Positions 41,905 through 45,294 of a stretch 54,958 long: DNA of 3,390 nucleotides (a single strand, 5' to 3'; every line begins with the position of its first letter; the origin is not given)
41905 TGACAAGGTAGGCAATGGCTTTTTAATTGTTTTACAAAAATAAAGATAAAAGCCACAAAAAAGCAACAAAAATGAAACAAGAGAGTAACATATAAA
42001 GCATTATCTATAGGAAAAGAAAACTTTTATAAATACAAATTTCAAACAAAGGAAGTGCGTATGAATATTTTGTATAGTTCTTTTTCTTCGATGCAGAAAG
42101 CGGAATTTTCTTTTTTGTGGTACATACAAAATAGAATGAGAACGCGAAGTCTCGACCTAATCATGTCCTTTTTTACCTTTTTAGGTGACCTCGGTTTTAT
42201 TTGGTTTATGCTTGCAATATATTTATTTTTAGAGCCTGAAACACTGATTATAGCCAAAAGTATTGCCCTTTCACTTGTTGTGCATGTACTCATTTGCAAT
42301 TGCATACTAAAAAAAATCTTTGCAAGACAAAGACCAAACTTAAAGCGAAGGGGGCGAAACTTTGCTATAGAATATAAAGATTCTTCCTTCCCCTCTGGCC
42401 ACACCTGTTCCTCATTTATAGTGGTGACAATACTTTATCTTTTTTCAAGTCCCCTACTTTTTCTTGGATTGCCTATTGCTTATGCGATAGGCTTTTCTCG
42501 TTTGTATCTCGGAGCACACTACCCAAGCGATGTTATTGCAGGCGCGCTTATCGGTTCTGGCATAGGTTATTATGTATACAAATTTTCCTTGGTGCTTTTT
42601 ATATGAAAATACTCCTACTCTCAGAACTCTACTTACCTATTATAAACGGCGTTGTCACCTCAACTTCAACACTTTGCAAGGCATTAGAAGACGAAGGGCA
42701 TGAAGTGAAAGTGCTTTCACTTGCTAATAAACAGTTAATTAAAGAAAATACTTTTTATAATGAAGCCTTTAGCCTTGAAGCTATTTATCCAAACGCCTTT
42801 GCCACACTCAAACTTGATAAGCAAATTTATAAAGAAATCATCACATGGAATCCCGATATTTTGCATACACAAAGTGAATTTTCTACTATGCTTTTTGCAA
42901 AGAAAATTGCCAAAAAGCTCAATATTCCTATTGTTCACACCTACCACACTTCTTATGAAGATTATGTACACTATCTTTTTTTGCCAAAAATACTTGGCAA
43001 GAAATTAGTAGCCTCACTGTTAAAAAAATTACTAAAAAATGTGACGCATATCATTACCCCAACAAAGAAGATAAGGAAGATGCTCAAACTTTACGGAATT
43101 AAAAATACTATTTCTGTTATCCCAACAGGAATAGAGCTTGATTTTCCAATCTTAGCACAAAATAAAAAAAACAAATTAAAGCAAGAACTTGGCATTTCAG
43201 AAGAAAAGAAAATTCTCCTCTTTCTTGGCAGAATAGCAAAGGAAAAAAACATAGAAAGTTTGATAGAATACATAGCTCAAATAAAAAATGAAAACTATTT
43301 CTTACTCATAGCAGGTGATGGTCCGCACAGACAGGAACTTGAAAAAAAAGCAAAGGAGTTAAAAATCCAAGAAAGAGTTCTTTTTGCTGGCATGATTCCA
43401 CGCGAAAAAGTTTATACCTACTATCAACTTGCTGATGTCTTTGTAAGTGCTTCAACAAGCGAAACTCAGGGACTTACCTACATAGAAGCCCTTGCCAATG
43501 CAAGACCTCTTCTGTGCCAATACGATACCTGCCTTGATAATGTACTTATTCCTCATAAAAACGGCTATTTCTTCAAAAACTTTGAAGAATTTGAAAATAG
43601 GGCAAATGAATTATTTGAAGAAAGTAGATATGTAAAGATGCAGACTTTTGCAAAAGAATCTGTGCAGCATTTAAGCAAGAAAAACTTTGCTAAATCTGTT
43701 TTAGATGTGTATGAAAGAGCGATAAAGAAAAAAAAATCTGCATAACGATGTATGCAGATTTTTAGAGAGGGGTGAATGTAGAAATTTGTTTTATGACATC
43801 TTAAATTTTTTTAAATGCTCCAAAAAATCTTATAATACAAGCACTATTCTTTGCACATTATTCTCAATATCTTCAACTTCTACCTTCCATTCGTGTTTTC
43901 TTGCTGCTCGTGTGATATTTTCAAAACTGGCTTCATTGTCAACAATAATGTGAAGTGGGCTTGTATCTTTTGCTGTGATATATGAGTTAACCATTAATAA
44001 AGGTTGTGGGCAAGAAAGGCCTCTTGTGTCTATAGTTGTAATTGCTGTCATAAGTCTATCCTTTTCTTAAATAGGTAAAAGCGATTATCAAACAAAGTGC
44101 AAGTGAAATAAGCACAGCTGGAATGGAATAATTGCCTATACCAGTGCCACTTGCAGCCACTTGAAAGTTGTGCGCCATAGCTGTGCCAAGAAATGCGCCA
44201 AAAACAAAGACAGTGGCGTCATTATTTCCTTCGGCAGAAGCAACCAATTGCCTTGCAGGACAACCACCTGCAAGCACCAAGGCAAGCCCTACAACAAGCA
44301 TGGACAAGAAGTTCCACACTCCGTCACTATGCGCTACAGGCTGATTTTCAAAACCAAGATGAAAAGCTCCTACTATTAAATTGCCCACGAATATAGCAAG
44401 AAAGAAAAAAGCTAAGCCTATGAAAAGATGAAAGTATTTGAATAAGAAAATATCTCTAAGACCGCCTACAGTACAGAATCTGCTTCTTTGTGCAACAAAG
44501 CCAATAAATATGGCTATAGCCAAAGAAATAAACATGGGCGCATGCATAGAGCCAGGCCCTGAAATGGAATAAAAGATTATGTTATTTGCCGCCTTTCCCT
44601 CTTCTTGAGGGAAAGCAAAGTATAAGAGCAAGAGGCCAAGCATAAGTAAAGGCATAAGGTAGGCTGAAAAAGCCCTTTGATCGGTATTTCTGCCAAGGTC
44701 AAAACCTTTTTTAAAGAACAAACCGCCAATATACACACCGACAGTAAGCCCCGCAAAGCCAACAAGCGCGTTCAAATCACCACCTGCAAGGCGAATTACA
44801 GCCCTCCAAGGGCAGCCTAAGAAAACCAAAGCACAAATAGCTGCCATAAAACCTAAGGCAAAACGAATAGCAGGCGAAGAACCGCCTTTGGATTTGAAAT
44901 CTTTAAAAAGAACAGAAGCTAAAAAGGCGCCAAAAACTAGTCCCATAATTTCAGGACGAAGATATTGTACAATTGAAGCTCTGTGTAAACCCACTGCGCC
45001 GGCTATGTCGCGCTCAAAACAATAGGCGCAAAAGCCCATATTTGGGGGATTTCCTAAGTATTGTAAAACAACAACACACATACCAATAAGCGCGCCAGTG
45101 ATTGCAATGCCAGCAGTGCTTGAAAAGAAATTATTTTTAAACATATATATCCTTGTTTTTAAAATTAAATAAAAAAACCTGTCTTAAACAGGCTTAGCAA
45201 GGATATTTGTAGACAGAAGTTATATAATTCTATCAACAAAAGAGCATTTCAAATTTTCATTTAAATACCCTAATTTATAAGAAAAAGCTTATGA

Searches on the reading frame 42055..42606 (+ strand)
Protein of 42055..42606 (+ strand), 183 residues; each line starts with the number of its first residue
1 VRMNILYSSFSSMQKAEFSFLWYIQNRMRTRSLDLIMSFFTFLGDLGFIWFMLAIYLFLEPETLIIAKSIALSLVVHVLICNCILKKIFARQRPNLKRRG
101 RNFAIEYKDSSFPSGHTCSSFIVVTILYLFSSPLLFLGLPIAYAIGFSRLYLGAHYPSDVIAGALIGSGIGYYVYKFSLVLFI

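Call 55: search_protein_families(library=ncbifam, proteins=[window:42055-42606:+], max_evalue=0.00001)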
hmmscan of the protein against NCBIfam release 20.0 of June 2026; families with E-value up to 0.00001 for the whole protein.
window:42055-42606:+ (183 aa): 2 families
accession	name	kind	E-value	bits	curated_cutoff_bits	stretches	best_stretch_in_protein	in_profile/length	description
NF047884.1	UdeprDiPSep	equivalog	9.3e-16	58.3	250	1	15-175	23-184/188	undecaprenyl-diphosphatase SepP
NF008813.0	PRK11837.1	equivalog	5.8e-14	52.5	229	1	64-167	60-161/202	undecaprenyl-diphosphate phosphatase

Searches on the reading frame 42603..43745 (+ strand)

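Call 7: search_protein_families(library=pfam, proteins=[window:42603-43745:+], max_evalue=0.1)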
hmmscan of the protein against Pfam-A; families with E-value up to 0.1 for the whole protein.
window:42603-43745:+ (380 aa): 10 families
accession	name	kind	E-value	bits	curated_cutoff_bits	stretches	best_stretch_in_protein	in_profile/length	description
PF00534.26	Glycos_transf_1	-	5.6e-33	114.3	26.4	1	189-341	2-159/172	Glycosyl transferases group 1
PF13439.12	Glyco_transf_4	-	4.8e-32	111.8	28.5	1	14-180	1-169/170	Glycosyltransferase Family 4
PF13692.12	Glyco_trans_1_4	-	4.2e-23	82.6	27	1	203-339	2-141/142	Glycosyl transferases group 1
PF13579.12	Glyco_trans_4_4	-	1.7e-11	45.1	29.7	1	15-176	1-158/158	Glycosyl transferase 4-like domain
PF13477.12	Glyco_trans_4_2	-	2.1e-08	34.9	23.4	1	20-152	12-137/139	Glycosyl transferase 4-like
PF13524.12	Glyco_trans_1_2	-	0.00069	20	25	1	249-338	27-112/144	Glycosyl transferase-like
PF07521.17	RMMBL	-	0.016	15.6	21.6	1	218-255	21-58/63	Zn-dependent metallo-hydrolase RNA specificity domain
PF20706.3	GT4-conflict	-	0.022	14.2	26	0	195-311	193-316/385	Family 4 Glycosyltransferase in conflict systems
PF19842.5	YqeC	-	0.043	14.5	27.6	0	139-246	16-106/145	YqeC protein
PF08323.17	Glyco_transf_5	-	0.078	13.1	22.7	0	25-115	71-166/239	Starch synthase catalytic domain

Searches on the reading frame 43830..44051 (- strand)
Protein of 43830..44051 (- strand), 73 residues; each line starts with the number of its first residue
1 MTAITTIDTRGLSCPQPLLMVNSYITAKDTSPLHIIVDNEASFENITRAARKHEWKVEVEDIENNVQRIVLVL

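Call 7: search_protein_families(library=pfam, proteins=[window:43830-44051:-], max_evalue=0.1)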
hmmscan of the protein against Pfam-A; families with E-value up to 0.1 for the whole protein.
window:43830-44051:- (73 aa): 1 family
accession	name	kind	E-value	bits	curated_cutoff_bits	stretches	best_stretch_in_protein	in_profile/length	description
PF01206.22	TusA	-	2.5e-14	53.3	28.6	1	6-70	2-67/70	Sulfurtransferase TusA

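Call 25: search_protein_families(library=ncbifam, proteins=[window:43830-44051:-], max_evalue=0.01)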
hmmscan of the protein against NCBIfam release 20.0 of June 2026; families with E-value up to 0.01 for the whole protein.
window:43830-44051:- (73 aa): 3 families
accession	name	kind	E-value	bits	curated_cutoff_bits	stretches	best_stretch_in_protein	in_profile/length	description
TIGR03527.1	selenium_YedF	equivalog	1.8e-12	47.5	110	1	7-70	1-65/194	sulfurtransferase-like selenium metabolism protein YedF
NF001423.0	PRK00299.1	equivalog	5.9e-05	22.8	78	1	5-51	10-57/82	sulfurtransferase TusA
NF008242.0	PRK11018.1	equivalog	0.00047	19.8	79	1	6-64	10-67/78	sulfurtransferase-like selenium metabolism protein YedF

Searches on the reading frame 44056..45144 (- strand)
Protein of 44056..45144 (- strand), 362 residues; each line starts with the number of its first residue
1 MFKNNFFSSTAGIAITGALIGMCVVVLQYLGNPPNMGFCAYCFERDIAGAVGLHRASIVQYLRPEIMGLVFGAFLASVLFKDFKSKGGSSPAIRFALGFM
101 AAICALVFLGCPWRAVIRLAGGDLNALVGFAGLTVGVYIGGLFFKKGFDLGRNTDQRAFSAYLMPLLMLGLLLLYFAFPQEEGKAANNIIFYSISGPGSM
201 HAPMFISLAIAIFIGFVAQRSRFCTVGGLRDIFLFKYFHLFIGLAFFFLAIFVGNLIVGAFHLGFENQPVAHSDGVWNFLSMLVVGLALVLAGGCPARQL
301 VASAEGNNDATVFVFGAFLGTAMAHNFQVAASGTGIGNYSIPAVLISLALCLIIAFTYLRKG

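Call 7: search_protein_families(library=pfam, proteins=[window:44056-45144:-], max_evalue=0.1)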
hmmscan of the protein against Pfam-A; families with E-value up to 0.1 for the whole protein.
window:44056-45144:- (362 aa): 2 families
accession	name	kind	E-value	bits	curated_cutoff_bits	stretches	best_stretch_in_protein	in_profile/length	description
PF04143.19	Sulf_transp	-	1.5e-11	44.8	27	1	220-327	1-106/310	Sulphur transport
PF01578.25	Cytochrom_C_asm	-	0.024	14.7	29.9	1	126-196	126-193/212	Cytochrome C assembly protein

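Call 9: find_encoding_contigs(protein=window:44056-45144:-, flank=3000, max_places=6)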
Protein window:44056-45144:- (362 aa): no gene with exactly this product is on record in the collection.

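Call 10: find_related_loci(query=window:44056-45144:-, collection=genome_contigs, flank=4000)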
Query window:44056-45144:- (362 aa) in genome_contigs; peptide patterns used: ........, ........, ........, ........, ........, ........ (x = any residue, [..] = any of these).
214 stretches matched a pattern; 56 encode a relative of the query (tblastn E <= 1e-3); 56 distinct loci.
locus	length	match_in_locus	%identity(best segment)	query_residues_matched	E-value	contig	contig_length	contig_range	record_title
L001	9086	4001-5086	88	1-362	0e+0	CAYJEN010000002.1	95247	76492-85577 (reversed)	MAG TPA_asm: uncultured Desulfovibrionaceae bacterium isolate ERP123703_co3_113 genome assembly, contig: NODE_174_length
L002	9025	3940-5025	87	1-362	0e+0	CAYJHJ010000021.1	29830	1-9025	MAG TPA_asm: uncultured Desulfovibrionaceae bacterium isolate ERP123703_co1_311 genome assembly, contig: NODE_1538_lengt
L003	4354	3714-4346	87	1-211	3e-115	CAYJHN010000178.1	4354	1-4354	MAG TPA_asm: uncultured Desulfovibrionaceae bacterium isolate ERP123703_co1_79 genome assembly, contig: NODE_20749_lengt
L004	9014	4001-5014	47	15-356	2e-101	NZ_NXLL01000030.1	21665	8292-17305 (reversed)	Helicobacter sp. MIT 00-7814 H_sp._Monkey_taxa_5_00-7814_30_2166521.4491, whole genome shotgun sequence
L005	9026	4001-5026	51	13-360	1e-98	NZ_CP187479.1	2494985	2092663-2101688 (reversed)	Desulforudis sp. Tu-874 chromosome, complete genome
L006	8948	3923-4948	50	13-360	2e-97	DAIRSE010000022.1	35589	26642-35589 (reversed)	MAG TPA_asm: Bacillota bacterium isolate CTOTU1356 NODE_111_length_35589_cov_153.119435, whole genome shotgun sequence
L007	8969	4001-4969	51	31-361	1e-95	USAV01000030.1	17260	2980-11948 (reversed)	uncultured Veillonella sp. isolate UMGS1539 genome assembly, contig: NODE_724_length_17260_cov_27.482628, whole genome s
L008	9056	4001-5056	48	2-361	2e-95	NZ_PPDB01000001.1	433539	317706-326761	Veillonella denticariosi JCM 15641 Contig_1_len_433539, whole genome shotgun sequence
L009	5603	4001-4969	50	31-361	4e-95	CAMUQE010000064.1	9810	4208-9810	MAG TPA_asm: Veillonella parvula isolate SRR8786266_bin.5_metaWRAP_v1.3_MAG genome assembly, contig: ERZ11772367.379, wh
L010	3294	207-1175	50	31-361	8e-97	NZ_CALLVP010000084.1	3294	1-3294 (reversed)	MAG: uncultured Veillonella sp. isolate ERR589462_bin.54_CONCOCT_v1.1_MAG ERZ772917.7396, whole genome shotgun sequence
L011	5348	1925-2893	50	31-361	6e-95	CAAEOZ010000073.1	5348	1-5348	MAG TPA_asm: uncultured Veillonella sp., isolate HGM14188, WGS project CAAEOZ010000000 data, contig: ERS537359_13_k99_17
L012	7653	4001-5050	46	3-360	3e-94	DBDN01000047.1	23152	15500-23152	MAG TPA_asm: Betaproteobacteria bacterium UBA931 UBA931_contig_10445, whole genome shotgun sequence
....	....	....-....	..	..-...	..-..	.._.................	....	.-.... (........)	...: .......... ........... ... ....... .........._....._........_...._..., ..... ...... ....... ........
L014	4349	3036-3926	53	31-335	8e-94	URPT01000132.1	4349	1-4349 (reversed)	uncultured Veillonella sp. isolate UMGS1235 genome assembly, contig: NODE_6645_length_4349_cov_2.649744, whole genome sh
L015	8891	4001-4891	53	31-335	2e-93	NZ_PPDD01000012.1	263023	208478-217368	Veillonella infantium strain T11011-4 Contig_12_len_263081, whole genome shotgun sequence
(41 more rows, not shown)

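Call 25: search_protein_families(library=ncbifam, proteins=[window:44056-45144:-], max_evalue=0.01)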
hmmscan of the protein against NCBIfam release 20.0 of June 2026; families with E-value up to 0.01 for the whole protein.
window:44056-45144:- (362 aa): 3 families
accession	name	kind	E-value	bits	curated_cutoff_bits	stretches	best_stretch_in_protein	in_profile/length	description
TIGR04112.1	seleno_YedE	equivalog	5.4e-133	443.3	200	1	13-356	2-337/337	YedE family putative selenium transporter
NF041049.1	thio_trans_TsuA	exception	6.8e-08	32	645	1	205-336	5-134/348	thiosulfate utilization transporter TsuA/YeeE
NF052577.1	ThSTportTsuASprch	equivalog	2.1e-07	30.7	400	1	206-313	4-109/330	thiosulfate transporter TsuA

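Call 69: find_homologous_proteins(query=window:44056-45144:-, max_evalue=1e-100)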
Query window:44056-45144:- (362 aa): 5230 proteins with E <= 1e-100 among 8000 candidates; the best 120 are listed.
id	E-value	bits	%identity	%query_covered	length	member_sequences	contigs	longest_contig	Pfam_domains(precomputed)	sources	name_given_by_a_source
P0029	2.2e-231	785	100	100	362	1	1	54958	PF04143.20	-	-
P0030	1.2e-207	707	88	100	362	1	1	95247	PF04143.20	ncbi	-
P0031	5.6e-206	702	87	100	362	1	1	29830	PF04143.20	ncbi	-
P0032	6.7e-140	484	60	100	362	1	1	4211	PF04143.20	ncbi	-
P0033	7.8e-140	484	62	100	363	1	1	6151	PF04143.20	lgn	-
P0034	8.5e-139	481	59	100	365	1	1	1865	PF04143.20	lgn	-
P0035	2.2e-137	476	59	100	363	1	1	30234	PF04143.20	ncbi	-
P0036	2.5e-137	476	60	100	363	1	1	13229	PF04143.20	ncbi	-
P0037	3.7e-137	475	60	100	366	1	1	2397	PF04143.20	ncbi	-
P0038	2.1e-136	473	59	100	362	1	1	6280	PF04143.20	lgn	-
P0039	3.3e-136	472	58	100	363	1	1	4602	PF04143.20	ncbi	-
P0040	6.6e-136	471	59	99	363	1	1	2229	PF04143.20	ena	-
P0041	1.0e-135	471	58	99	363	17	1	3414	PF04143.20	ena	-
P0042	1.3e-135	470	58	99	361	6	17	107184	PF04143.20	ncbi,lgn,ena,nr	ncbi:MAG: YedE-related selenium metabolism membrane protein [Desulfovibrio sp.]|nr:YedE-related sele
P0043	1.4e-135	470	59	99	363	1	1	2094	PF04143.20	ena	-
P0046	5.8e-135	468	60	99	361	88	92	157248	PF04143.20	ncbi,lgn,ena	-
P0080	2.0e-130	453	58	99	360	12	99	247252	PF04143.20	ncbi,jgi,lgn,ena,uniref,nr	ncbi:MAG TPA: YedE-related selenium metabolism membrane protein [Candidatus Bilophila faecipullorum]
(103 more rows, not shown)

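Call 70: find_encoding_contigs(protein=P0035, flank=2500, max_places=2)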
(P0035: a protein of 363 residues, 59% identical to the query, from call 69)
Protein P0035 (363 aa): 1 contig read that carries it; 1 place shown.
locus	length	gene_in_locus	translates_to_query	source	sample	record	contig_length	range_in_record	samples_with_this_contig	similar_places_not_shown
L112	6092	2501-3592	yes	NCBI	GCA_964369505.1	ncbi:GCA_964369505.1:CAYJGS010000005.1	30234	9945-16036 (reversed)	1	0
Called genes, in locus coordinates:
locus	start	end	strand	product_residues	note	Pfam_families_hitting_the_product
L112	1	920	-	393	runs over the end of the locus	PF00155:Aminotran_1_2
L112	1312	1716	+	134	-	-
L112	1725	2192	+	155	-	PF04608:PgpA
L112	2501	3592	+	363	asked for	PF04143:Sulf_transp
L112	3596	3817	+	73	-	PF01206:TusA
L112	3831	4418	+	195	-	PF11823:Se_S_carrier, PF26554:DUF8182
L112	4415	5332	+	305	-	-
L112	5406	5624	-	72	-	PF01176:eIF-1a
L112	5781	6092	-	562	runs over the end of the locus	PF00920:ILVD_EDD_N, PF24877:ILV_EDD_C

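Call 71: find_encoding_contigs(protein=P0042, flank=2500, max_places=2)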
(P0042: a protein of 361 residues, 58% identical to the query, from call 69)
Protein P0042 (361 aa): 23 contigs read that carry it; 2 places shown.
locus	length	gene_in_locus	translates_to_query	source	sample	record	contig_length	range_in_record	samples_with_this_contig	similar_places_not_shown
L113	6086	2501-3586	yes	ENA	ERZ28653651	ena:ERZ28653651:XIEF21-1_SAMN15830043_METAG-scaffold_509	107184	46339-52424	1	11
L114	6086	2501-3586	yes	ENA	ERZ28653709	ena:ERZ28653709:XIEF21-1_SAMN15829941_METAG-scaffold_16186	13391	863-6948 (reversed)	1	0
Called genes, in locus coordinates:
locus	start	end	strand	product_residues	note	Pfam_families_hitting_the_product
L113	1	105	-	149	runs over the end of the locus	PF00717:Peptidase_S24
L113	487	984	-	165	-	PF00011:HSP20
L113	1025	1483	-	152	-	PF00011:HSP20, PF17886:ArsA_HSP20 (weak)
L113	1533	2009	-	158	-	PF00011:HSP20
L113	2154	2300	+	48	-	-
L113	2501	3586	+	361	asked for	PF04143:Sulf_transp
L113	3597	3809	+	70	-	PF01206:TusA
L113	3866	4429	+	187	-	PF11823:Se_S_carrier, PF26554:DUF8182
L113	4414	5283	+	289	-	PF01256:Carb_kinase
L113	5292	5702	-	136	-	PF01402:RHH_1 (weak), PF08753:NikR_C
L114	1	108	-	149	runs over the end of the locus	PF00717:Peptidase_S24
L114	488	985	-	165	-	PF00011:HSP20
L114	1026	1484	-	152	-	PF00011:HSP20, PF17886:ArsA_HSP20 (weak)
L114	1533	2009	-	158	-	PF00011:HSP20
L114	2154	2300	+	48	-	-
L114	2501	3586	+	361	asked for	PF04143:Sulf_transp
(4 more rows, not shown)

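Call 72: find_encoding_contigs(protein=P0046, flank=2500, max_places=2)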
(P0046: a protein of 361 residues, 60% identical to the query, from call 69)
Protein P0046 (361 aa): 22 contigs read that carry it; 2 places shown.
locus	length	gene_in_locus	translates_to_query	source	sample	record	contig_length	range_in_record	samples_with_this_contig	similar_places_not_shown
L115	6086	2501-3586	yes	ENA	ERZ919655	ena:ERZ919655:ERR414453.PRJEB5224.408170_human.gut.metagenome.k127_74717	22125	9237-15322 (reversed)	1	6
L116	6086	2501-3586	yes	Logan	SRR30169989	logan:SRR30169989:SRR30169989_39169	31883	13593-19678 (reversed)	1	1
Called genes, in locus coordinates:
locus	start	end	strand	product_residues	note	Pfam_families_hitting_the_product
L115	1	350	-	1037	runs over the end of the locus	PF00873:ACR_tran, PF02355:SecD_SecF_C (faint)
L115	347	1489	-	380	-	PF25917:BSH_RND, PF25973:BSH_CzcB (weak), PF25876:HH_MFP_RND, PF25944:Beta-barrel_RND, PF25967:RND-MFP_C, PF25989:YknX_C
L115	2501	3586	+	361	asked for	PF04143:Sulf_transp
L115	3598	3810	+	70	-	PF01206:TusA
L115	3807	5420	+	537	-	PF11823:Se_S_carrier, PF26554:DUF8182, PF01256:Carb_kinase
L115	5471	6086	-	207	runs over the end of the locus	-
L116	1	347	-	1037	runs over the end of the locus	PF00873:ACR_tran, PF02355:SecD_SecF_C (faint)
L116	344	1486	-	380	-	PF25917:BSH_RND, PF25973:BSH_CzcB (weak), PF25876:HH_MFP_RND, PF25944:Beta-barrel_RND, PF25967:RND-MFP_C, PF25989:YknX_C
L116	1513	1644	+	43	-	-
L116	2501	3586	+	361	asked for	PF04143:Sulf_transp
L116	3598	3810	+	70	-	PF01206:TusA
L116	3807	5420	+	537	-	PF11823:Se_S_carrier, PF26554:DUF8182, PF01256:Carb_kinase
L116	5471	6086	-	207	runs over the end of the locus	-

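Call 73: find_encoding_contigs(protein=P0080, flank=2500, max_places=2)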
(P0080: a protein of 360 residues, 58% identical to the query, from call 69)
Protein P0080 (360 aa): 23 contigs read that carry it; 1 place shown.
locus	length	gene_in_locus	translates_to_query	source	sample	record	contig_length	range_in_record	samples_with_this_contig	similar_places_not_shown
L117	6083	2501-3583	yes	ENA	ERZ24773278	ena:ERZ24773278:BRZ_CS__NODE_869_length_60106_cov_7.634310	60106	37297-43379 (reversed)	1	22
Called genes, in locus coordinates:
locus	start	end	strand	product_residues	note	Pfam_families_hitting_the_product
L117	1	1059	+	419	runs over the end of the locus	PF13484:Fer4_16 (faint), PF12838:Fer4_7, PF13187:Fer4_9, PF13237:Fer4_10 (weak), PF12797:Fer4_2 (weak), PF00037:Fer4, PF12837:Fer4_6, PF13237:Fer4_10 (weak), +1 more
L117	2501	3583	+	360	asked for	PF04143:Sulf_transp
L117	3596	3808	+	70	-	PF01206:TusA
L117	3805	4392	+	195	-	PF11823:Se_S_carrier, PF26554:DUF8182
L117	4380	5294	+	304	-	PF01256:Carb_kinase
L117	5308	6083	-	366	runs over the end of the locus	PF04055:Radical_SAM, PF13186:SPASM (weak)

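Call 91: find_encoding_contigs(protein=P0036, flank=1500, max_places=2)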
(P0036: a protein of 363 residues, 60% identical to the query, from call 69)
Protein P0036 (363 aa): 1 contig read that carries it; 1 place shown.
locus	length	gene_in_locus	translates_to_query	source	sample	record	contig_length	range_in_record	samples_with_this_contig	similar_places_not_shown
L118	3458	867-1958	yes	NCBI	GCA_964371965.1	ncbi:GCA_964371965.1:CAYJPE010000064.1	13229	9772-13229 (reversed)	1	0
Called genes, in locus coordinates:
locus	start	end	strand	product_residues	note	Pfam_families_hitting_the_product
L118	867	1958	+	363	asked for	PF04143:Sulf_transp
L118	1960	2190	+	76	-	PF01206:TusA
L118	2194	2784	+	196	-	PF11823:Se_S_carrier, PF26554:DUF8182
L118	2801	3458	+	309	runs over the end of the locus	PF01256:Carb_kinase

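Call 92: find_encoding_contigs(protein=P0033, flank=1500, max_places=2)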
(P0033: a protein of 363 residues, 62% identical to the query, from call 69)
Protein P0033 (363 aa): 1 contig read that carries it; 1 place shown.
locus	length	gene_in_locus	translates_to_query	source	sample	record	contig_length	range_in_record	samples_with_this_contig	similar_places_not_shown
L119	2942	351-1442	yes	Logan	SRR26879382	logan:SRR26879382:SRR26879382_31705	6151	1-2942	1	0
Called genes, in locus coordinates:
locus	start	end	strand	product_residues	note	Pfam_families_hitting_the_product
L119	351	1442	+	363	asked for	PF04143:Sulf_transp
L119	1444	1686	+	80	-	PF01206:TusA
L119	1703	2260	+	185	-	PF11823:Se_S_carrier, PF26554:DUF8182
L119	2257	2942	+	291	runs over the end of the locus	PF01256:Carb_kinase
